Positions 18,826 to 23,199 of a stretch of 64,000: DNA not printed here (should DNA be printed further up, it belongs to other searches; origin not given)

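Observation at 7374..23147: Protein-to-peptide utilisation operon of about 15.7 kb: cell-envelope protease directly coupled to a complete Opp importer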

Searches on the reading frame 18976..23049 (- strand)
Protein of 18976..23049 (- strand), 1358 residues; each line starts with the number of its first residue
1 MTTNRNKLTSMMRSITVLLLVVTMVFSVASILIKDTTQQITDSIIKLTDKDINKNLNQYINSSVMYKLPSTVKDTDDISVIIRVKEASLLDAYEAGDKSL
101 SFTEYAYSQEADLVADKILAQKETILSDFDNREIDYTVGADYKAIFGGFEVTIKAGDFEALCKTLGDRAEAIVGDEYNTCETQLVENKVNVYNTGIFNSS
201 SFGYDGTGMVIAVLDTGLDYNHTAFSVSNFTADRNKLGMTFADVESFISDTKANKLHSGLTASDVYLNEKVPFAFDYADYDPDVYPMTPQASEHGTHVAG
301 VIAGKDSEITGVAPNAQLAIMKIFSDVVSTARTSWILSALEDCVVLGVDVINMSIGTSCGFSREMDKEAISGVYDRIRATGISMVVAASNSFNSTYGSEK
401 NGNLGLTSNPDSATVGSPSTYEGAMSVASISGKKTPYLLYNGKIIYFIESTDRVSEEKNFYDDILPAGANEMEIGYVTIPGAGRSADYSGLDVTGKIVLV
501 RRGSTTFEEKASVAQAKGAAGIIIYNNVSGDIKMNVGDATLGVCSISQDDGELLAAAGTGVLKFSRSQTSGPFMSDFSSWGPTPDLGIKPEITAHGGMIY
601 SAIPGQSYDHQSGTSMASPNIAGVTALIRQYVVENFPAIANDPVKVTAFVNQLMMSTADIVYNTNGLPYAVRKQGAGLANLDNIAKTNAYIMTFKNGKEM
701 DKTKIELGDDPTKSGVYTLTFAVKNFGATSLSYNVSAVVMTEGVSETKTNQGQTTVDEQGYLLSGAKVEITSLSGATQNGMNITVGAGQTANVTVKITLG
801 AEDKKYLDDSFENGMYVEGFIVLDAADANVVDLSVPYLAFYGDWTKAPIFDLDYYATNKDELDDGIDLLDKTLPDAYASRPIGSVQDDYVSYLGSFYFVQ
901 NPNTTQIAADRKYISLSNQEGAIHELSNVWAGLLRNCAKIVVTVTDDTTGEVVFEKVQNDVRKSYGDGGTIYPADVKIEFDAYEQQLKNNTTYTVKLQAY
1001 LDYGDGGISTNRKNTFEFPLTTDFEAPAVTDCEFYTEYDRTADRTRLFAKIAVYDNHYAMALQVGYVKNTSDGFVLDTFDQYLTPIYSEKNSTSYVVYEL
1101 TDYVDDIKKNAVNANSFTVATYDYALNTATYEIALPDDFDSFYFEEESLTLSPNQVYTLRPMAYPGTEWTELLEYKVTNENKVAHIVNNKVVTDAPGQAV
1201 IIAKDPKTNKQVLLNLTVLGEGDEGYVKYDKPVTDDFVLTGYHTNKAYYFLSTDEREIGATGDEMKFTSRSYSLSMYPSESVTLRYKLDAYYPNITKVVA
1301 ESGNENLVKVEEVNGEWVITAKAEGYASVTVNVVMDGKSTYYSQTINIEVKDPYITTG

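Call 21: search_solved_structures(query=window:18976-23049:-, max_evalue=0.001)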
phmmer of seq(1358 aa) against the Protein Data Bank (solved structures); distinct sequences matched with E-value up to 0.001: 131 (the best 60 are shown).
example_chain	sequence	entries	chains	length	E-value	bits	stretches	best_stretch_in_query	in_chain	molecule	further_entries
7edd_A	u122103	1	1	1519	1.4e-66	228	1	202-855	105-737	C5a peptidase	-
5xya_A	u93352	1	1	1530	1.9e-61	211.1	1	292-855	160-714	Chemokine protease C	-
5xyr_A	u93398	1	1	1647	2.8e-61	210.5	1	292-855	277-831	Chemokine protease C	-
6vjb_A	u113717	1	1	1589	5e-60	206.4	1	291-855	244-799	Putative cell envelope proteinase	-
5xxz_A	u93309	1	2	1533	5.8e-60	206.2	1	293-855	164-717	Chemokine protease C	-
31mr_B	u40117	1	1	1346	2.5e-58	200.8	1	292-855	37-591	Cell envelope proteinase A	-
1xf1_A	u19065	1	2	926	2e-47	164.7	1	205-855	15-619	C5a peptidase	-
8bty_A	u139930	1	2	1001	3.3e-47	163.9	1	205-855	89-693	C5a peptidase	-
7yzx_A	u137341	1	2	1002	1.5e-46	161.8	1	205-855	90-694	C5a peptidase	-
3eif_A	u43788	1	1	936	1.5e-46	161.7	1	205-855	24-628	C5a peptidase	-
7bj3_A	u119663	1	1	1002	3.6e-46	160.5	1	205-855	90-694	C5a peptidase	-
8jmw_A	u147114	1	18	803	7.6e-39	136.2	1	275-788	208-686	S8 family serine peptidase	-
1s01_A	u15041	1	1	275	5.6e-16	60.5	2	291-398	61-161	Subtilisin BPN'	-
1sbh_A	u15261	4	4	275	1.4e-15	59.2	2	291-399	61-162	SUBTILISIN 8397+1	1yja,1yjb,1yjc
1sbi_A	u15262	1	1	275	1.4e-15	59.1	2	291-398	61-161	SUBTILISIN 8397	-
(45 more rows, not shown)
